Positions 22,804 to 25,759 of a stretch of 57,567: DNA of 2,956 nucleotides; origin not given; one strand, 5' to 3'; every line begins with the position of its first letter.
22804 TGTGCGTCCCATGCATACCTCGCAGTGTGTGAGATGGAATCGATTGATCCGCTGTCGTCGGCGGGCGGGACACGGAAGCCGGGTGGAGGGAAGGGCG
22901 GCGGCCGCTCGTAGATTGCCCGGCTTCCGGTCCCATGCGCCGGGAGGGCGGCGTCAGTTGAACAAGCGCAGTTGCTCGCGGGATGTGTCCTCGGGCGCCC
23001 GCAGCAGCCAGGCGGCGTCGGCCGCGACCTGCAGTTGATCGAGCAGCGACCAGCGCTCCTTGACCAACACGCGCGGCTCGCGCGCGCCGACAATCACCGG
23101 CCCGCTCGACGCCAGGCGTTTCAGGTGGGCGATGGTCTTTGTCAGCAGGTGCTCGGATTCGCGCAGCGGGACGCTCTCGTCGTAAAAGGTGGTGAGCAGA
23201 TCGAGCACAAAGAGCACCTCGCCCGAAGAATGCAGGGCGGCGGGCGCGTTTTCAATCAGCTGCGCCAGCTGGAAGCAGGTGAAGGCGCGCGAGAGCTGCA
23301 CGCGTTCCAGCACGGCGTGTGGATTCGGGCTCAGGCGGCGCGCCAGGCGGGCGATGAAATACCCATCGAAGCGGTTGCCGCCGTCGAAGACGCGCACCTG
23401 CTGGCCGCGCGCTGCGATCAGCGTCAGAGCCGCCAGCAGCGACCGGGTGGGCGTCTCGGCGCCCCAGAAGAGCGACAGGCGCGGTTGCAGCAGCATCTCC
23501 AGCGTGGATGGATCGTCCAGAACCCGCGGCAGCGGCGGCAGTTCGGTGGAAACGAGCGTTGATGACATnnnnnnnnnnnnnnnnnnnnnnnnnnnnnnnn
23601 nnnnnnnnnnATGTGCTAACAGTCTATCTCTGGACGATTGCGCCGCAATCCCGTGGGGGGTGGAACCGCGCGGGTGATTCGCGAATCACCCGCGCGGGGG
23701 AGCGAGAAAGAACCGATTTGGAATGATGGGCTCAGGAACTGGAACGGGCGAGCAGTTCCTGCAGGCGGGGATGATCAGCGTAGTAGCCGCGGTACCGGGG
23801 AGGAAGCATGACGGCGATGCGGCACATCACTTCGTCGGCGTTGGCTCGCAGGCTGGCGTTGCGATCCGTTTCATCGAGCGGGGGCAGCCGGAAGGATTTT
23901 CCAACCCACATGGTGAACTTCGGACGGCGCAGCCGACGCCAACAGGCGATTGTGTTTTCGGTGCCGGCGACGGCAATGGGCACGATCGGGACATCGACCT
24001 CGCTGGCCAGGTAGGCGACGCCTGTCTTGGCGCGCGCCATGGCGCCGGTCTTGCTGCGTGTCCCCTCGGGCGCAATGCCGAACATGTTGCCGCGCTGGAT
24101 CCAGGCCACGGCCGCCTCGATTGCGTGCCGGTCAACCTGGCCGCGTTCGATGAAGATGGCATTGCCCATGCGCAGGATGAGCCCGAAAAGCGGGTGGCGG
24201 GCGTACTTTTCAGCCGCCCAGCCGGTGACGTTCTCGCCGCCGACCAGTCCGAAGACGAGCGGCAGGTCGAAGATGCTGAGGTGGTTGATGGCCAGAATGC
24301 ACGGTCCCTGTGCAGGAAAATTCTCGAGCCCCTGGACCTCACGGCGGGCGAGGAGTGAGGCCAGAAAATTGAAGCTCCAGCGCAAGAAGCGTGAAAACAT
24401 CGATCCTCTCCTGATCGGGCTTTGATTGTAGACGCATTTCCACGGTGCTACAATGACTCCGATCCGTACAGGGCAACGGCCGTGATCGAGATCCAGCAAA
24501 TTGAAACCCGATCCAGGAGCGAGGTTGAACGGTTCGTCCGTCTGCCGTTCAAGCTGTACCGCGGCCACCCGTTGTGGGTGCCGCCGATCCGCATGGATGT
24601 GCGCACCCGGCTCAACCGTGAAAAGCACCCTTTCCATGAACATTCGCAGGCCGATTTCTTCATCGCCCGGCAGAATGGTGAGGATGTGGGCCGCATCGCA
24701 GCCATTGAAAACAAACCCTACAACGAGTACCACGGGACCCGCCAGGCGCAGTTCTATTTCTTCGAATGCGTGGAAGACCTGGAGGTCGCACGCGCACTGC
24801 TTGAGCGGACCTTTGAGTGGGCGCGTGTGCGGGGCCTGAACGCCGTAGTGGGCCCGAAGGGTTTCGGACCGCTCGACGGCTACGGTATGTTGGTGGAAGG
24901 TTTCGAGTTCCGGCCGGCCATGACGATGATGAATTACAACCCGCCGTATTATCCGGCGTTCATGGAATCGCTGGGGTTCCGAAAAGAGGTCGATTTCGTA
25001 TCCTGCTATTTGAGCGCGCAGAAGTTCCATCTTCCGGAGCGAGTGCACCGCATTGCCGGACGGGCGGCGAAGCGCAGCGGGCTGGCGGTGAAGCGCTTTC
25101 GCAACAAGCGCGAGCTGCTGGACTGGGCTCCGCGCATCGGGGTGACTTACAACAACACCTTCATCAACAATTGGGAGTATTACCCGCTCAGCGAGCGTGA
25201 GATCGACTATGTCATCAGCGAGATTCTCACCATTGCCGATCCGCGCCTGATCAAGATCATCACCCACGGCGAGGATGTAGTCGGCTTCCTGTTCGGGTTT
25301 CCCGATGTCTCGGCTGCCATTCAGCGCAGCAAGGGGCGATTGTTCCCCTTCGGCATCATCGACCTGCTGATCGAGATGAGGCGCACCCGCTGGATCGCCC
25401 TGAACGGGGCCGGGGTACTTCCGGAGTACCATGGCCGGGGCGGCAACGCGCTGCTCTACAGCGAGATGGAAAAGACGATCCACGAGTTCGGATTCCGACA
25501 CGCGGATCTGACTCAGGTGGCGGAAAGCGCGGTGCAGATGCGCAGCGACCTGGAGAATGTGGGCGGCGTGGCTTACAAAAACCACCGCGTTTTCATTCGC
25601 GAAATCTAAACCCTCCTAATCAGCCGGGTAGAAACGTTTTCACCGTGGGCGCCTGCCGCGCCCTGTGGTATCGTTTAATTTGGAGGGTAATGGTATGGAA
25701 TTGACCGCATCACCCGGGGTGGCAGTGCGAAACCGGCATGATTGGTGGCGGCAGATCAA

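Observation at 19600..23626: LexA-box-fronted cassette: RecA-fold (ImuA/SulA-like) protein, small helical ORF, proofreading-degenerate family-B polymerase, membrane protein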

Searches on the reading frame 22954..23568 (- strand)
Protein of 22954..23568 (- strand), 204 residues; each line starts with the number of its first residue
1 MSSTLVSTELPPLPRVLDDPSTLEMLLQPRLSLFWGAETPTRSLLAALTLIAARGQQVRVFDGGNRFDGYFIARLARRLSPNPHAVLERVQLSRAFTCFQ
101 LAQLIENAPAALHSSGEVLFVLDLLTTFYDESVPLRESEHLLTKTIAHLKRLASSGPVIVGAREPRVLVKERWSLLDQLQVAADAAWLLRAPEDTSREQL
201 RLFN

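Call 3: search_protein_families(library=pfam, proteins=[window:22954-23568:-], max_evalue=1)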
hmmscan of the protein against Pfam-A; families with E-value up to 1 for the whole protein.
window:22954-23568:- (204 aa): 1 family
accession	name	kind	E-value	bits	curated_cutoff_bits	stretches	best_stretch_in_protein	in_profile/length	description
PF08423.17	Rad51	-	3e-05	23.8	22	1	61-156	66-165/244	Rad51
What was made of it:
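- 22954..23568 (-): iRadA: catalytically inactive Rad51/RadA homologue, 204 aa, ATPase core only, with a C-terminal beta-clamp motif (EQLRLFN). Pfam Rad51, E = 3e-5 (call 3).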

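Call 4: search_protein_families(library=ncbifam, proteins=[window:22954-23568:-], max_evalue=1)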
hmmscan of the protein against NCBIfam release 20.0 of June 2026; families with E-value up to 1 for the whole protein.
window:22954-23568:- (204 aa): 4 families
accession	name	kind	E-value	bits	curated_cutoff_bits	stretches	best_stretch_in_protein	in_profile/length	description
TIGR02239.1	recomb_RAD51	equivalog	0.00016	20.9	478.05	1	62-154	137-233/316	DNA repair protein RAD51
TIGR02238.1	recomb_DMC1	equivalog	0.0032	16.6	447.7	1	58-153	133-233/314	meiotic recombinase Dmc1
NF003301.0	PRK04301.1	equivalog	0.066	12.4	259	1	60-155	140-240/316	DNA repair and recombination protein RadA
TIGR02237.1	recomb_radB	equivalog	0.082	12.8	172.4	1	68-154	49-137/210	DNA repair and recombination protein RadB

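Call 16: search_solved_structures(query=window:22954-23568:-, max_evalue=1, show_alignments=2)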
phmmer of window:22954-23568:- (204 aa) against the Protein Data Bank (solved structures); distinct sequences matched with E-value up to 1: 5.
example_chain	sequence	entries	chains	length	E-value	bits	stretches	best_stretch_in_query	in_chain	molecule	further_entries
5l8v_A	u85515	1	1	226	0.00072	22.6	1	58-157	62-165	DNA repair and recombination protein RadA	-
5qul_A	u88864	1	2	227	0.017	18.2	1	58-157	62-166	RadA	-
5lb2_A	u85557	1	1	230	0.58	13.2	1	58-156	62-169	DNA repair and recombination protein RadA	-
7qv8_A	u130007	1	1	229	0.7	12.9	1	66-133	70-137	DNA repair protein RAD51 homolog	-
5lb4_A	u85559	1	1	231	0.73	12.8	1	60-158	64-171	DNA repair and recombination protein RadA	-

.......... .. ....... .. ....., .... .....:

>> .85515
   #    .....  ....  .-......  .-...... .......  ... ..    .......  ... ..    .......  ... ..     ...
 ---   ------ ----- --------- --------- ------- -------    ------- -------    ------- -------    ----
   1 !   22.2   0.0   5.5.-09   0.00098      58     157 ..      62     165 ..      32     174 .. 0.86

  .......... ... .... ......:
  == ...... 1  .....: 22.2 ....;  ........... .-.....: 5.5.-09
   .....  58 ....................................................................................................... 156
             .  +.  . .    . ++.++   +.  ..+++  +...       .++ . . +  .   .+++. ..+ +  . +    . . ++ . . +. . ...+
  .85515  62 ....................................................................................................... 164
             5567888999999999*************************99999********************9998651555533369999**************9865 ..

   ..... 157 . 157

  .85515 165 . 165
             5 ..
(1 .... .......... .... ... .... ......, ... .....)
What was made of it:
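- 22954..23568 (-): RadA in PDB by sequence (call 16).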

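Call 18: find_homologous_proteins(query=window:22954-23568:-, max_evalue=0.001)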
Query window:22954-23568:- (204 aa): 453 proteins with E <= 0.001 among 1609 candidates; the best 120 are listed.
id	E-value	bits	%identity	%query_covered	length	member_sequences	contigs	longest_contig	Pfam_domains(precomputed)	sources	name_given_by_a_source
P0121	1.2e-122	425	98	100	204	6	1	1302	PF08423.18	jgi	jgi:hypothetical protein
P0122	5.9e-104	364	84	100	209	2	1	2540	-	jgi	-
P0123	2.3e-101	355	83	100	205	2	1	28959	-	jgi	-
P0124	2.7e-101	355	83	100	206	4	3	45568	-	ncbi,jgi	ncbi:MAG: hypothetical protein P8X64_02860 [Anaerolineales bacterium]|jgi:hypothetical protein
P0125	1.9e-99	349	81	100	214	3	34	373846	-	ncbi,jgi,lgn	jgi:hypothetical protein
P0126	1.5e-98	346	81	100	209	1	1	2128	-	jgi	jgi:hypothetical protein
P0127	1.8e-96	339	80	100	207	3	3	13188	-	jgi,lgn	jgi:hypothetical protein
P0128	1.5e-95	336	77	100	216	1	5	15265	-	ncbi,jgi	-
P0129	1.1e-86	307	72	100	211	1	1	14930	-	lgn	-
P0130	1.6e-86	307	72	98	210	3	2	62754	-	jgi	jgi:hypothetical protein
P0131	5.6e-86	305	73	94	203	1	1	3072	-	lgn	-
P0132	6.3e-86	305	71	100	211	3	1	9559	-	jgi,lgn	jgi:hypothetical protein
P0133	2.0e-85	303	75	94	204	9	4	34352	-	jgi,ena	-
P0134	5.1e-85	302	71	96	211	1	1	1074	-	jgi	jgi:hypothetical protein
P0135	1.0e-84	301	75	94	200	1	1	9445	-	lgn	-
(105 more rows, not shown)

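Call 50: predict_structure(alignment_id=A2)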
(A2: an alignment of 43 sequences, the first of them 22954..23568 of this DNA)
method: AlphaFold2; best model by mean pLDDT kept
length: 204 residues; sequences in the alignment: 43
mean_pLDDT: 84.0   pTM: 0.81
mean pLDDT of the five models: 84.0, 83.7, 83.1, 78.1, 76.8
residues with pLDDT >= 90: 124; 70-90: 42; 50-70: 17; < 50: 21
segments of 3 or more residues with pLDDT < 50: 1-9, 194-204
pLDDT, mean of each block of 10 residues (from residue 1): 41 66 89 85 92 95 93 95 97 96 94 78 92 93 97 95 78 88 86 47 41
secondary structure, 60 per line:
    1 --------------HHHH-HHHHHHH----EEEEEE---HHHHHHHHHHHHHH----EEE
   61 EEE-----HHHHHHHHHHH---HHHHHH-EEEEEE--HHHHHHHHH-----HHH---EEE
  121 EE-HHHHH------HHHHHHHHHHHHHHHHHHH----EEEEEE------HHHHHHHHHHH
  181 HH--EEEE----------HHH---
elements in order: H15-18 H20-26 E31-36 H40-53 E58-63 H69-79 H83-88 E90-95 H98-106 E118-122 H124-128 H135-153 E158-163 H170-182 E185-188

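Call 54: fold_search(model_id=the predicted structure, library=pdb)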
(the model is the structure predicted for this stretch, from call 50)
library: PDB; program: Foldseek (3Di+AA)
matches with E <= 10: 1785; with E <= 0.001: 306
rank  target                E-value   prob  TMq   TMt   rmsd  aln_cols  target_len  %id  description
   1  5j4l                  6.5e-08  1.00  0.60  0.54   3.3       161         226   20  Apo-structure of humanised RadA-mutant humRadA22F (released 2016-10-19)
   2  9svx_I                8.3e-08  1.00  0.64  0.45   3.7       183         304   18  XRCC3-RAD51C-RAD51D-XRCC2 (XRCC3 complex) capping a RAD51 filament on single stranded DNA (released 2025-11-26)
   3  6tuu_B                8.8e-08  1.00  0.67  0.62   3.6       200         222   19  Leishmania infantum Rad51 surrogate LiRadA10 in complex with 5,6,7,8-tetrahydro-2-naphthoic acid (released 2021-01-27)
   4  9q2a_G                1.1e-07  1.00  0.65  0.47   3.6       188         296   17  BCDX2-CX3-RAD51-RAD51-ssDNA supercomplex (released 2026-03-04)
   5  9svx_E                1.3e-07  1.00  0.62  0.43   4.2       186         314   18  XRCC3-RAD51C-RAD51D-XRCC2 (XRCC3 complex) capping a RAD51 filament on single stranded DNA (released 2025-11-26)
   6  9sw0_B                1.4e-07  1.00  0.60  0.40   3.6       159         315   19  XRCC3-RAD51C-RAD51D-XRCC2 (XRCC3 complex) capping a RAD51 filament on a D-loop intermediate (released 2025-11-12)
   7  5jee                  1.5e-07  1.00  0.58  0.54   3.2       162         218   20  Apo-structure of humanised RadA-mutant humRadA26F (released 2016-10-19)
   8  5fos_A                1.7e-07  1.00  0.59  0.54   3.4       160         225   20  HUMANISED MONOMERIC RADA IN COMPLEX WITH OLIGOMERISATION PEPTIDE (released 2016-10-19)
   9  8gyk_D                1.8e-07  1.00  0.62  0.45   4.5       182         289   18  CryoEM structure of the RAD51_ADP filament (released 2023-08-30)
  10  5j4h                  1.9e-07  1.00  0.59  0.54   3.5       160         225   19  Structure of humanised RadA-mutant humRadA22F in complex with indole-6-carboxylic acid (released 2016-10-19)
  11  8faz_D                2.0e-07  1.00  0.66  0.46   3.1       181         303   18  Cryo-EM structure of the human BCDX2 complex (released 2023-06-21)
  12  5fow_C                2.0e-07  1.00  0.56  0.53   3.1       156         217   20  HUMANISED MONOMERIC RADA IN COMPLEX WITH WHTA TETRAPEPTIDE (released 2016-03-30)
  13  5kdd_B                2.2e-07  1.00  0.59  0.55   2.6       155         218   21  Apo-structure of humanised RadA-mutant humRadA22 (released 2016-10-19)
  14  8r2g_E                2.2e-07  1.00  0.64  0.55   3.8       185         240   19  Crystal structure of a BRCA2-DMC1 complex (released 2023-11-22)
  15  5fou_A                2.2e-07  1.00  0.56  0.51   3.9       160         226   21  HUMANISED MONOMERIC RADA IN COMPLEX WITH FHPA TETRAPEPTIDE (released 2016-03-30)
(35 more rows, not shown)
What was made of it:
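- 22954..23568 (-): AF2 model pLDDT 84; all 50 listed Foldseek matches are RadA/Rad51 family (calls 50, 54).
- On PolB2 mutasome operon: All 50 listed Foldseek matches are RadA, Rad51 or DMC1 family cores (calls 50, 54).
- Tried and rejected: ImuA/SulA reading: rejected by Pfam, NCBIfam, PDB sequence and fold searches (calls 3, 4, 16, 54).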

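Call 78: search_protein_families(library=padloc, proteins=[window:22954-23568:-], max_evalue=0.01)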
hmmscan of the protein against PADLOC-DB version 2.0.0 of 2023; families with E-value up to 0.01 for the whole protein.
window:22954-23568:- (204 aa): 0 families

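Call 79: search_protein_families(library=phrogs, proteins=[window:22954-23568:-], max_evalue=0.001)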
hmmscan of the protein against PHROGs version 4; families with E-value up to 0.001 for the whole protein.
window:22954-23568:- (204 aa): 1 family
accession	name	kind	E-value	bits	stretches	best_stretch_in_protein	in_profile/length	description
phrog_16666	-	unknown function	1.4e-10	42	1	48-156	28-135/190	-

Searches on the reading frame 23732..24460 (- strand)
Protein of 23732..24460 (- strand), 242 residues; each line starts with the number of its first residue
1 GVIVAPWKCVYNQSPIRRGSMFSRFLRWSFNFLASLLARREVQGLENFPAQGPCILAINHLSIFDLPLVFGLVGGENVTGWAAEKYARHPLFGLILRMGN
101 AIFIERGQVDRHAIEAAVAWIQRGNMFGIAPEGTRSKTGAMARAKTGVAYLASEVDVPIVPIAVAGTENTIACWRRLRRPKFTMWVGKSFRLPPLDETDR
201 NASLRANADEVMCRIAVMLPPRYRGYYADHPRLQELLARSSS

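Call 35: search_protein_families(library=pfam, proteins=[window:23732-24460:-], max_evalue=0.01)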
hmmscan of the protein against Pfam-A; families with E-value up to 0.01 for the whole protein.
window:23732-24460:- (242 aa): 1 family
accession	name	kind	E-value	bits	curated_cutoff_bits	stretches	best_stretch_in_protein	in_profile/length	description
PF01553.26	Acyltransferase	-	5.7e-25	88.1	23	1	40-164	2-131/132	Acyltransferase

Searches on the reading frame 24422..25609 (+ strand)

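Call 35: search_protein_families(library=pfam, proteins=[window:24422-25609:+], max_evalue=0.01)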
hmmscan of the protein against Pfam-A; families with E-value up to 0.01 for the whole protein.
window:24422-25609:+ (395 aa): 1 family
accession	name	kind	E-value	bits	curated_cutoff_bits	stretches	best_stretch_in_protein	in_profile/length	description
PF00583.31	Acetyltransf_1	-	0.00031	21.5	20.7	0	272-363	30-98/116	Acetyltransferase (GNAT) family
